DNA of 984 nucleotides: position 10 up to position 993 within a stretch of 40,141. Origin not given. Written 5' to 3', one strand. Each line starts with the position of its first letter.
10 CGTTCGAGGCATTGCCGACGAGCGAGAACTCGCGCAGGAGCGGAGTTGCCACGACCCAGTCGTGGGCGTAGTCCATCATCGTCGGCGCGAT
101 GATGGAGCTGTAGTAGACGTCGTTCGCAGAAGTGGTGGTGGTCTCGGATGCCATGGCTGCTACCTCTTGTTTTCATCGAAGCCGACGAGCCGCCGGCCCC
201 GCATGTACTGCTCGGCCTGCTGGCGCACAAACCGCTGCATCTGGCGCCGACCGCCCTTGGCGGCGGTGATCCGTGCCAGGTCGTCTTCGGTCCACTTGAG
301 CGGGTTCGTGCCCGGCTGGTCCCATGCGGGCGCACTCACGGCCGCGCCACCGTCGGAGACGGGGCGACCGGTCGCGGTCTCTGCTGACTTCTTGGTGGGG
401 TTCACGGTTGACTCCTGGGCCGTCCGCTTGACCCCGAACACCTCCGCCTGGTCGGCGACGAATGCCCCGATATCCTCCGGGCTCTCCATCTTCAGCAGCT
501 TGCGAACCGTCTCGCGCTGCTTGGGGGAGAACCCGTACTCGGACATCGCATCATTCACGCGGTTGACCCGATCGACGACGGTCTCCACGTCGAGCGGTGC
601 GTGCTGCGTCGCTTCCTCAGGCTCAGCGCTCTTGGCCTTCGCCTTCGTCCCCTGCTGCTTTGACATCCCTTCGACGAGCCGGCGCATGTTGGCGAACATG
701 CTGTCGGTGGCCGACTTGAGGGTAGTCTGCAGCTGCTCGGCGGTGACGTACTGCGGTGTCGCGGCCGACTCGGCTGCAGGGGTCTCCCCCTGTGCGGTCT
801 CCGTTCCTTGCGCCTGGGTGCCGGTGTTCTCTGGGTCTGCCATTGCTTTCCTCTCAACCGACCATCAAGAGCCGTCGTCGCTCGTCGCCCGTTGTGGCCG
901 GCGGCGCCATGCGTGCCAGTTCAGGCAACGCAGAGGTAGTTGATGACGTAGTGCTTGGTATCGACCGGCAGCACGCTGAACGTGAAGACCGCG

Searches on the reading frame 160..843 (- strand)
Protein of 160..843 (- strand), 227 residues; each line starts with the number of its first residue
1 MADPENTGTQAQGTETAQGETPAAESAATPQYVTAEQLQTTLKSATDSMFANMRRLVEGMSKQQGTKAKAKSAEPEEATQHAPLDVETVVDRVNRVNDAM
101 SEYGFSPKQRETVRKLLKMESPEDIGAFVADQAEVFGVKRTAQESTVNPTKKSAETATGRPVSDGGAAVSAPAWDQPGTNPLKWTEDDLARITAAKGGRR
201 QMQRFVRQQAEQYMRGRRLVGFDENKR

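Call 13: search_protein_families(library=phrogs, proteins=[window:160-843:-], max_evalue=0.001)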
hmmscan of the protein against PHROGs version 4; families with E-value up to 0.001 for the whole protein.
window:160-843:- (227 aa): 0 families

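Call 73: search_protein_families(library=pfam, alignment_id=A3, max_evalue=0.001)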
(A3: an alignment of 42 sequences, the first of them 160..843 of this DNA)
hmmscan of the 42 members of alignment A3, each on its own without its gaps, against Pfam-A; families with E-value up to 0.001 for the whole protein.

A. member 1, window:160-843:- (227 aa): 0 families

B. families by the number of members that match (of 42 scanned): 13 families
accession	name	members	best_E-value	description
PF03837.19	RecT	1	3.3e-32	RecT family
PF03629.24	SASA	1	6.4e-21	Carbohydrate esterase, sialic acid-specific acetylesterase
PF18911.6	PKD_4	1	4.4e-20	PKD domain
PF01510.30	Amidase_2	1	4.9e-19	N-acetylmuramoyl-L-alanine amidase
PF05869.16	Dam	1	4.4e-16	DNA N-6-adenine-methyltransferase (Dam)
PF09524.15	Phg_2220_C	1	9.5e-16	Conserved phage C-terminus (Phg_2220_C)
PF00801.26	PKD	1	1.1e-14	PKD domain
PF00589.27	Phage_integrase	1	2.3e-12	Phage integrase family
PF01381.28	HTH_3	1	1.4e-10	Helix-turn-helix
PF13560.12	HTH_31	1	1.9e-09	Helix-turn-helix domain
PF22352.2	K319L-like_PKD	1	7.1e-06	K319L-like, PKD domain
PF22807.2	TrAA12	1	8.1e-06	TrAA12-like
PF25450.1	Rab11-FIP3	1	0.00086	Rab11-FIP3-like domain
